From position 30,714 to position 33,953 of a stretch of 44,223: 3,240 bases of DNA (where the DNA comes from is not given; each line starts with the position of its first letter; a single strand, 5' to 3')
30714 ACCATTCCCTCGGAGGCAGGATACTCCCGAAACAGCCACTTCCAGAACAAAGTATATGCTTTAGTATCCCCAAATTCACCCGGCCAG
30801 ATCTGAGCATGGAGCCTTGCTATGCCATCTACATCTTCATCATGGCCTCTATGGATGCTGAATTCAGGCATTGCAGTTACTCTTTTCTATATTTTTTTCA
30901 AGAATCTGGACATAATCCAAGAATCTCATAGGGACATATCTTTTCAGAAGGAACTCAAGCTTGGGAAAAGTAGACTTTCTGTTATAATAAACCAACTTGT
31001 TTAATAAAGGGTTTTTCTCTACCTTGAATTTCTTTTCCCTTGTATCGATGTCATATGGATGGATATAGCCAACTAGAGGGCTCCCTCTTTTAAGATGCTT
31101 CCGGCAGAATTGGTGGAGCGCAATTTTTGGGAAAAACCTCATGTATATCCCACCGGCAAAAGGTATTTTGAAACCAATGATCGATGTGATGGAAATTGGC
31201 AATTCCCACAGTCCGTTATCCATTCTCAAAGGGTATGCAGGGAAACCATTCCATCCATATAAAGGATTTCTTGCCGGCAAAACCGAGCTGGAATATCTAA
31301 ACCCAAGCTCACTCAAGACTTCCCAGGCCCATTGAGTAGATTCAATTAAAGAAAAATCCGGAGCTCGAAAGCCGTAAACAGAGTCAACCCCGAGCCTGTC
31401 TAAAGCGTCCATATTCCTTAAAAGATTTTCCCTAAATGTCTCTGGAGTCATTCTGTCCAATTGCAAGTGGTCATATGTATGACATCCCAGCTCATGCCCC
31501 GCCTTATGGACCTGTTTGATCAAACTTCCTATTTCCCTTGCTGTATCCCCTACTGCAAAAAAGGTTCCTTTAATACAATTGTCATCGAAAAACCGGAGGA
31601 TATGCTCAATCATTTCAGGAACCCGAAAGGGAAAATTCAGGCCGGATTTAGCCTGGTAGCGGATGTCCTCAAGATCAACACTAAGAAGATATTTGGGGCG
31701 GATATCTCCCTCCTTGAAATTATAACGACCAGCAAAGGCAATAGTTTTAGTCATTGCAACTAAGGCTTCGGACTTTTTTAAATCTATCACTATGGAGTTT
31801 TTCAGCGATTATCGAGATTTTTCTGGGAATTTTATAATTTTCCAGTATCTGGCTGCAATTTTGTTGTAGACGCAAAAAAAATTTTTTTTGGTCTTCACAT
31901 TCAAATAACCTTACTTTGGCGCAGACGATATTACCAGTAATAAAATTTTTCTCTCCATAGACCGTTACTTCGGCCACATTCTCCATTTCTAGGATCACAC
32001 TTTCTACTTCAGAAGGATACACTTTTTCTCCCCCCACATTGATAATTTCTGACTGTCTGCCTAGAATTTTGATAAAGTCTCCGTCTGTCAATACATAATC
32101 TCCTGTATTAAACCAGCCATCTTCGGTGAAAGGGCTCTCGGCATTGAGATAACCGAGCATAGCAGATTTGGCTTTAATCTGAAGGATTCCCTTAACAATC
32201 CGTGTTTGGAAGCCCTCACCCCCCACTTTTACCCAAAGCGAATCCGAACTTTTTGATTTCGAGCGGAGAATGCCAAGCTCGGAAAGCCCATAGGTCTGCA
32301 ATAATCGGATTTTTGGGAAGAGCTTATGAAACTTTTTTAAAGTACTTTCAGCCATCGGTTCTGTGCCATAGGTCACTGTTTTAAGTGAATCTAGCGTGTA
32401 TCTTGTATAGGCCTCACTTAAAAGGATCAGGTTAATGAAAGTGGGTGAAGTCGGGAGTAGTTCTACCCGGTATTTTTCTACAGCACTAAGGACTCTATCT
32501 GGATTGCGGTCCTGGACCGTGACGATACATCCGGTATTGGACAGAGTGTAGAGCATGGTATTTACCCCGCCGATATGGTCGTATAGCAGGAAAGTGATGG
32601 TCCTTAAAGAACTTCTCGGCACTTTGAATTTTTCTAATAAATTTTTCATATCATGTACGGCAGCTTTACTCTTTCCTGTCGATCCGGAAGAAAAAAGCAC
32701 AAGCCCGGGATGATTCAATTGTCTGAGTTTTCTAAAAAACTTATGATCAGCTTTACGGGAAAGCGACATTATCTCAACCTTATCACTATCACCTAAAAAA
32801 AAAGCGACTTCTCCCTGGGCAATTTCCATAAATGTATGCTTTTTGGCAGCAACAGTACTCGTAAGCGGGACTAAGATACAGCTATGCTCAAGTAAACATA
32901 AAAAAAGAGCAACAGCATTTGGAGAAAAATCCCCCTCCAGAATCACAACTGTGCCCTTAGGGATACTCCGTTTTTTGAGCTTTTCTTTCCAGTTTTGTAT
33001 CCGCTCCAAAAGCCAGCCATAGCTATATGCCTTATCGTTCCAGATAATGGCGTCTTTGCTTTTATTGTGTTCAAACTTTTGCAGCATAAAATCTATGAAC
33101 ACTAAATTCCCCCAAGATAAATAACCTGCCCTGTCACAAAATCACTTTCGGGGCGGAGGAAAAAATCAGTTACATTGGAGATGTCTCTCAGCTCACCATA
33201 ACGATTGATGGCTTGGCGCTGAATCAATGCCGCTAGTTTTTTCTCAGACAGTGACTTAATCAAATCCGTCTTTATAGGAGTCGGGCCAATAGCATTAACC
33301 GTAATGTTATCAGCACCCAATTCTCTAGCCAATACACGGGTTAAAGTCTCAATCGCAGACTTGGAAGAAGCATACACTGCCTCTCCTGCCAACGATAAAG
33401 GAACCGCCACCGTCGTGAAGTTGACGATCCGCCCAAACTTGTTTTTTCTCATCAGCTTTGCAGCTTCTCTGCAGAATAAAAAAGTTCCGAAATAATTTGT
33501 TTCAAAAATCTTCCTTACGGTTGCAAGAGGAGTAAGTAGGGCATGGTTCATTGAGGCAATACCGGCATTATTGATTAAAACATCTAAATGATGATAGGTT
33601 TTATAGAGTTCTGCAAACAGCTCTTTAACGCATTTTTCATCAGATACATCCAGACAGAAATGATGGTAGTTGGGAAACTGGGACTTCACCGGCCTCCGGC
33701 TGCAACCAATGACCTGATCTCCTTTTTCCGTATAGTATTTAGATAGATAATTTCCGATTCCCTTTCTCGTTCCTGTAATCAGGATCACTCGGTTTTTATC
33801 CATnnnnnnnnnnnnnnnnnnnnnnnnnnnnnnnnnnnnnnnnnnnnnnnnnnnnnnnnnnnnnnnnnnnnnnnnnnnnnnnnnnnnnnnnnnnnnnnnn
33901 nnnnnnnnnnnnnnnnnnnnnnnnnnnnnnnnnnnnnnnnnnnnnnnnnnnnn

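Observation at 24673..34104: Nine-gene block: an ACP-dependent acylation operon followed by a class-B-rSAM / GT2 / rSAM / rSAM operon, a candidate undescribed glycolipid or glycan tailoring system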

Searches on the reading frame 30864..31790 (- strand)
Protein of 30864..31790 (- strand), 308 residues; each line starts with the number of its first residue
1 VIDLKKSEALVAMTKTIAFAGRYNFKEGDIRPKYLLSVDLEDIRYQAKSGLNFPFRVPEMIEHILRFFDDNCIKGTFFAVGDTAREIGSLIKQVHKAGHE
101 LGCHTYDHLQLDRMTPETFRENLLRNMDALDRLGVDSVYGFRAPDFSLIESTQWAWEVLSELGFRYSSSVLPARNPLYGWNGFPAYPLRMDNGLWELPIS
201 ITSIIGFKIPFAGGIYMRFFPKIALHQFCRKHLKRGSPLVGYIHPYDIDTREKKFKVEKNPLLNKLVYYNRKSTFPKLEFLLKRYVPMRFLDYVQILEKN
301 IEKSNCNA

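Call 4: search_protein_families(library=pfam, proteins=[window:30864-31790:-], max_evalue=0.001)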
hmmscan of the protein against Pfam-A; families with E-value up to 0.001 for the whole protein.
window:30864-31790:- (308 aa): 2 families
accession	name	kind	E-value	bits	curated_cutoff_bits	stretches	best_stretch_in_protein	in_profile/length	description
PF11959.13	DUF3473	-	6.8e-25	88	29.6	1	168-285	1-120/130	Domain of unknown function (DUF3473)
PF01522.26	Polysacc_deac_1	-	5.4e-18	65.6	23.1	1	58-166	18-123/124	Polysaccharide deacetylase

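Call 5: search_protein_families(library=ncbifam, proteins=[window:30864-31790:-], max_evalue=0.001)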
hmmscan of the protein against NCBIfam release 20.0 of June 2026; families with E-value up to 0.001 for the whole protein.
window:30864-31790:- (308 aa): 9 families
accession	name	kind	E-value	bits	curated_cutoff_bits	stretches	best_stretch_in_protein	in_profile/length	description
TIGR03006.1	pepcterm_polyde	equivalog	1.5e-51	175.2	276.2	1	52-285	27-262/272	XrtA system polysaccharide deacetylase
TIGR02764.1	spore_ybaN_pdaB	equivalog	6.3e-13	48.9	237.4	1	58-146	18-106/191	polysaccharide deacetylase family sporulation protein PdaB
NF045821.1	PgAcgDacpgdA1_Bac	equivalog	7.5e-12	44.7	400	1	63-157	105-198/282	peptidoglycan-N-acetylglucosamine deacetylase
TIGR04243.1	nodulat_NodB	equivalog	1.3e-09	37.9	240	1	62-144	18-101/197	chitooligosaccharide deacetylase NodB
TIGR02873.1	spore_ylxY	hypoth_equivalog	1.1e-08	34.7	391.5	1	59-132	98-171/268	probable sporulation protein, polysaccharide deacetylase family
NF050820.1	PolSacchBiosHfsH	equivalog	3.4e-08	33.5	400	1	91-144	86-139/249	oligosaccharide deacetylase HfsH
TIGR02884.1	spore_pdaA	equivalog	1.2e-06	28.4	298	1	62-132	53-123/224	delta-lactam-biosynthetic de-N-acetylase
NF011923.2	PRK15394.1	equivalog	9.9e-05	21.7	382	1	72-132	74-138/294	4-deoxy-4-formamido-L-arabinose-phosphoundecaprenol deformylase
NF045820.1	PgAcgDacpgdA_Strep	equivalog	0.00047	19.1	800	1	68-132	290-354/463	peptidoglycan-N-acetylglucosamine deacetylase PgdA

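Call 73: search_solved_structures(query=window:30864-31790:-, max_evalue=0.001)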
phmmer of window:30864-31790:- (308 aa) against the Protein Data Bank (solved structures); distinct sequences matched with E-value up to 0.001: 14.
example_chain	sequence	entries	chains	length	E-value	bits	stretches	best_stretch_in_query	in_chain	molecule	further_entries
3rxz_A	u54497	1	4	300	7.1e-11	45.1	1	62-177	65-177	Polysaccharide deacetylase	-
5o6y_A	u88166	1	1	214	4.9e-10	42.3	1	63-157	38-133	Peptidoglycan N-acetylglucosamine deacetylase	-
5o6y_B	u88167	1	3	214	1.5e-09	40.7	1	63-157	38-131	Peptidoglycan N-acetylglucosamine deacetylase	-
4l1g_A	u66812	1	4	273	2.5e-09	39.9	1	63-157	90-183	Peptidoglycan N-acetylglucosamine deacetylase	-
2y8u_A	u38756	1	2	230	6e-08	35.4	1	62-170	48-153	CHITIN DEACETYLASE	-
7bly_A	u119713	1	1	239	1.4e-07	34.2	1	63-170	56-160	Aspergillus niger contig An12c0130, genomic contig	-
7y51_A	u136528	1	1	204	2.7e-07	33.3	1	63-152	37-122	Predicted xylanase/chitin deacetylase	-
7fbw_A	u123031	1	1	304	6.3e-07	32.1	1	63-152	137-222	Predicted xylanase/chitin deacetylase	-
3qbu_A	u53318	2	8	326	2.5e-05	26.8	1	61-171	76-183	Putative uncharacterized protein | peptidoglycan deacetylase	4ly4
3s6o_A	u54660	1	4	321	3.5e-05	26.4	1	61-133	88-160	Polysaccharide deacetylase family protein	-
5lfz_A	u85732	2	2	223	5.4e-05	25.7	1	61-131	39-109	ArCE4A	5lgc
4m1b_A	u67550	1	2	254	0.00017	24.1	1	72-159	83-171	Polysaccharide deacetylase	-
2c71_A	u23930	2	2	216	0.00027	23.5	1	63-145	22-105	GLYCOSIDE HYDROLASE, FAMILY 11:CLOSTRIDIUM CELLULOSOME ENZYME, DOCKERIN TYPE I:POLYSACCHAR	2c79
8hfa_A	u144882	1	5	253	0.00081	21.9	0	69-168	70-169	NodB homology domain-containing protein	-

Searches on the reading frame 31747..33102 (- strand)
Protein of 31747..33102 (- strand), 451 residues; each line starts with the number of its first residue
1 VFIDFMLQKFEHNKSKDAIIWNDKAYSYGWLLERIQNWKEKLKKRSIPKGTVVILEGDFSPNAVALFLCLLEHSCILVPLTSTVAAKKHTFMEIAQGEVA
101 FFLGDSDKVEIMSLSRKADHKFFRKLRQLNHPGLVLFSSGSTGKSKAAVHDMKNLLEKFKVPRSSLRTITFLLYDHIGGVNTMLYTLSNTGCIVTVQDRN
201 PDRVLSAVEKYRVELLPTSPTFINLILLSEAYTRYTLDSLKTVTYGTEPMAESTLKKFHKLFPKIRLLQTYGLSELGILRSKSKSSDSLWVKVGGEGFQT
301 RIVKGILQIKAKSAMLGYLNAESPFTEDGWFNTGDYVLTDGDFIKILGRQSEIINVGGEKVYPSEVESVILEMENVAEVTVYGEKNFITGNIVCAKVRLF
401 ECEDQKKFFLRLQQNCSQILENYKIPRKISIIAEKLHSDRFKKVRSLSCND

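Call 4: search_protein_families(library=pfam, proteins=[window:31747-33102:-], max_evalue=0.001)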
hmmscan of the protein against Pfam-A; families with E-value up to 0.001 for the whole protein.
window:31747-33102:- (451 aa): 3 families
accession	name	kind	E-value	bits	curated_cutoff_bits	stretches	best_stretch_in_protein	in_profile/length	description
PF00501.34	AMP-binding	-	2.6e-30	105.9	29.9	1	11-279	6-327/384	AMP-binding enzyme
PF13193.12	AMP-binding_C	-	1.2e-07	32.9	24.5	1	365-436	1-69/76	AMP-binding enzyme C-terminal domain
PF23562.2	AMP-binding_C_3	-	0.00024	21.9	20.8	1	353-406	4-58/124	AMP-binding enzyme C-terminal domain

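Call 5: search_protein_families(library=ncbifam, proteins=[window:31747-33102:-], max_evalue=0.001)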
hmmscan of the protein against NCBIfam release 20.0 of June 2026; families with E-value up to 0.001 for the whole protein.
window:31747-33102:- (451 aa): 99 families (the best 25 are shown)
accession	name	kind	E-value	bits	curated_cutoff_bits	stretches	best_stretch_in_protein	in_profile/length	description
NF004837.0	PRK06187.1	subfamily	5.9e-44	150.2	476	1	118-434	158-504/531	long-chain-fatty-acid--CoA ligase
NF006182.0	PRK08316.1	subfamily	5.8e-33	114.2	663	1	135-433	176-498/523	fatty acyl-CoA synthetase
NF005307.0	PRK06839.1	equivalog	2.3e-32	112.3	748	2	307-434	346-475/496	o-succinylbenzoate--CoA ligase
NF002966.0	PRK03640.1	equivalog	2.6e-32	112.1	556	1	7-442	9-469/483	o-succinylbenzoate--CoA ligase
NF005702.0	PRK07514.1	subfamily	3.5e-32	111.4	558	1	100-434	127-482/506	malonyl-CoA synthase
TIGR01923.1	menE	equivalog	6e-32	111.1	330.15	1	32-437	6-431/442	o-succinylbenzoate--CoA ligase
NF052269.1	Staph_lig_FadD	equivalog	4.6e-31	107.7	650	1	114-433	133-474/499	long-chain-fatty-acid--CoA ligase FadD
NF005801.1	PRK07656.1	equivalog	3.3e-30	105.2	657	1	135-434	169-485/500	FadD3 family acyl-CoA ligase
NF052580.1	Str24CoAsynCasG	equivalog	4.6e-28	97.9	750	2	305-440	400-537/548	steroid-24-oyl-CoA synthetase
NF004114.0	PRK05605.1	equivalog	7.2e-28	97.2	766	2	305-445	420-561/575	long-chain-fatty-acid--CoA ligase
NF005676.0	PRK07470.1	equivalog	8e-28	97.3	774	1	119-434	165-511/544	acyl-CoA synthetase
NF004797.0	PRK06145.1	equivalog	1.6e-26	92.7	850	2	327-434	371-477/499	acyl-CoA synthetase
NF006539.0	PRK09029.1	equivalog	1.8e-26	93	494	1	5-442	7-441/458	o-succinylbenzoate--CoA ligase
NF005797.0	PRK07638.1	equivalog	6.3e-26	90.9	518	1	12-434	13-461/487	acyl-CoA synthetase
NF005863.0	PRK07798.1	subfamily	2.2e-25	89.2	543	2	333-433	413-512/540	acyl-CoA synthetase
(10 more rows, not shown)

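Call 23: search_solved_structures(query=window:31747-33102:-, max_evalue=1e-10)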
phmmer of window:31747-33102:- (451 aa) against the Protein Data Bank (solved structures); distinct sequences matched with E-value up to 1e-10: 36.
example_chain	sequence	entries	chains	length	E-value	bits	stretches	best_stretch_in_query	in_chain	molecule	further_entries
2qvz_X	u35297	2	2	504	5.7e-19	71.3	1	127-402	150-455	4-Chlorobenzoate CoA Ligase/Synthetase | 4-Chlorobenzoate CoA Ligase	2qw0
1t5d_X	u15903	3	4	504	5.9e-19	71.3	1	127-402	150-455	4-chlorobenzoyl CoA ligase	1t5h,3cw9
3cw8_X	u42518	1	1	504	7.3e-19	71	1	127-402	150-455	4-chlorobenzoyl CoA ligase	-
3dlp_X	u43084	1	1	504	8.1e-19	70.8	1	127-402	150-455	4-Chlorobenzoate CoA Ligase/Synthetase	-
2qvx_X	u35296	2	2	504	1e-18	70.5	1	127-402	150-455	4-Chlorobenzoate CoA Ligase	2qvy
5buq_A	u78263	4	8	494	1.4e-18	70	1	5-433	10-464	2-succinylbenzoate--CoA ligase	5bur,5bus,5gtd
5x8f_A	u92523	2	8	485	4.7e-18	68.3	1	5-433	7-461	2-succinylbenzoate--CoA ligase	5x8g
9bhy_A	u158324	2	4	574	9.8e-18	67.2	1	191-436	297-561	2,3-dihydroxybenzoate-AMP ligase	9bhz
4gxq_A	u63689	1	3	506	2.3e-16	62.8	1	117-432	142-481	Malonyl CoA synthetase, Benzoate-CoA ligase Chimeric protein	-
3r44_A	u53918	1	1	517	5.5e-16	61.5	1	135-436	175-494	fatty acyl CoA synthetase FADD13 (FATTY-ACYL-CoA SYNTHETASE)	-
4gxr_A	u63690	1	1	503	6.7e-16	61.2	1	118-430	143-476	Malonyl CoA synthetase, Benzoate-CoA ligase Chimeric protein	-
4fuq_A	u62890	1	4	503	9.2e-16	60.7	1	121-429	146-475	Malonyl CoA synthetase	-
4fut_A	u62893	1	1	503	1.2e-15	60.3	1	118-397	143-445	Malonyl CoA synthetase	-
3a9u_A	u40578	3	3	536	5.9e-15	58.1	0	305-401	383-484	4-coumarate--CoA ligase | 4-coumarate:CoA ligase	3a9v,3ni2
6sq8_A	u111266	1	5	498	3.9e-14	55.4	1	126-431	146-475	Fatty acid CoA ligase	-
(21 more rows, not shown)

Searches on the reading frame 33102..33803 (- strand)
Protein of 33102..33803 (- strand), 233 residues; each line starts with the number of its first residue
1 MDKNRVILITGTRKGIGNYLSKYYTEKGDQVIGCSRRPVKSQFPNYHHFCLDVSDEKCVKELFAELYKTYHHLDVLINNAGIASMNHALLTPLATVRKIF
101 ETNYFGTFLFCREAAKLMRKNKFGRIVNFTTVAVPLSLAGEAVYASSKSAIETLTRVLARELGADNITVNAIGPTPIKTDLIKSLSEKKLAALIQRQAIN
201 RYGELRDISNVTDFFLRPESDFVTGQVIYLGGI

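Call 4: search_protein_families(library=pfam, proteins=[window:33102-33803:-], max_evalue=0.001)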
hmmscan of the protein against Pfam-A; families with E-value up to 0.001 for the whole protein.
window:33102-33803:- (233 aa): 4 families
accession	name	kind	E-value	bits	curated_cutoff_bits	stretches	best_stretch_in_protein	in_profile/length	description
PF13561.12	adh_short_C2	-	1.2e-45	156.4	27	1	14-230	6-231/236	Enoyl-(Acyl carrier protein) reductase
PF00106.31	adh_short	-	9.5e-43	146.4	26.6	1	5-188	1-193/195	short chain dehydrogenase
PF01370.27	Epimerase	-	1.1e-07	32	20.9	1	7-175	1-176/240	NAD dependent epimerase/dehydratase family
PF23441.1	SDR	-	5.7e-06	26.3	27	1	56-228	77-249/258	SDR-like rossmann domain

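Call 5: search_protein_families(library=ncbifam, proteins=[window:33102-33803:-], max_evalue=0.001)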
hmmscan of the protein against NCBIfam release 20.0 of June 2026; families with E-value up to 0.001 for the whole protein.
window:33102-33803:- (233 aa): 226 families (the best 25 are shown)
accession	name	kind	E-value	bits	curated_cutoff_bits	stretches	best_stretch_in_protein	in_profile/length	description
TIGR01830.1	3oxo_ACP_reduc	equivalog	2.3e-46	158.5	297.75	1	8-232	2-236/239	3-oxoacyl-[acyl-carrier-protein] reductase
NF009466.0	PRK12826.1-2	subfamily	1.8e-43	148.8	222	1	3-230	2-240/248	3-oxoacyl-ACP reductase FabG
NF005559.1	PRK07231.1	subfamily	5.6e-42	144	215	1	3-231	3-244/249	glucose 1-dehydrogenase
NF004198.0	PRK05653.1-3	equivalog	5.5e-41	140.6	296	1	3-232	6-244/248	3-oxoacyl-ACP reductase FabG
NF004197.0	PRK05653.1-1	equivalog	8e-41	140.3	332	1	4-232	7-244/249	3-oxoacyl-ACP reductase FabG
NF005067.0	PRK06484.1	equivalog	1.7e-39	135.8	713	1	3-230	8-247/524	short chain dehydrogenase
NF004778.0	PRK06124.1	equivalog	2e-39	135.6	303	1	3-231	10-249/256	SDR family oxidoreductase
NF004199.0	PRK05653.1-4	equivalog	2.1e-38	132.3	301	1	5-232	6-243/247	3-oxoacyl-ACP reductase FabG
NF005753.0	PRK07577.1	equivalog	8e-38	130.3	310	1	3-232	2-230/237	SDR family oxidoreductase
NF005309.0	PRK06841.1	subfamily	1.8e-37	129.2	286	1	4-230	15-248/255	GolD/DthD family dehydrogenase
NF005893.0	PRK07856.1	equivalog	2.9e-37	128.3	255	1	3-232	8-239/255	SDR family oxidoreductase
NF047923.1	pyridox_DH_SDR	equivalog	4.8e-36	124.5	325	1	3-229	2-235/243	pyridoxal 4-dehydrogenase, SDR-type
NF004791.0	PRK06138.1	equivalog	7.1e-35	120.5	312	1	3-232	4-247/252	SDR family oxidoreductase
NF052558.1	MBtsdlDhBudC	equivalog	8.1e-35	120.6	270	1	3-230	2-237/250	meso-2,3-butanediol dehydrogenase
NF006693.0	PRK09242.1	equivalog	9.3e-35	120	328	1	4-231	10-250/258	SDR family oxidoreductase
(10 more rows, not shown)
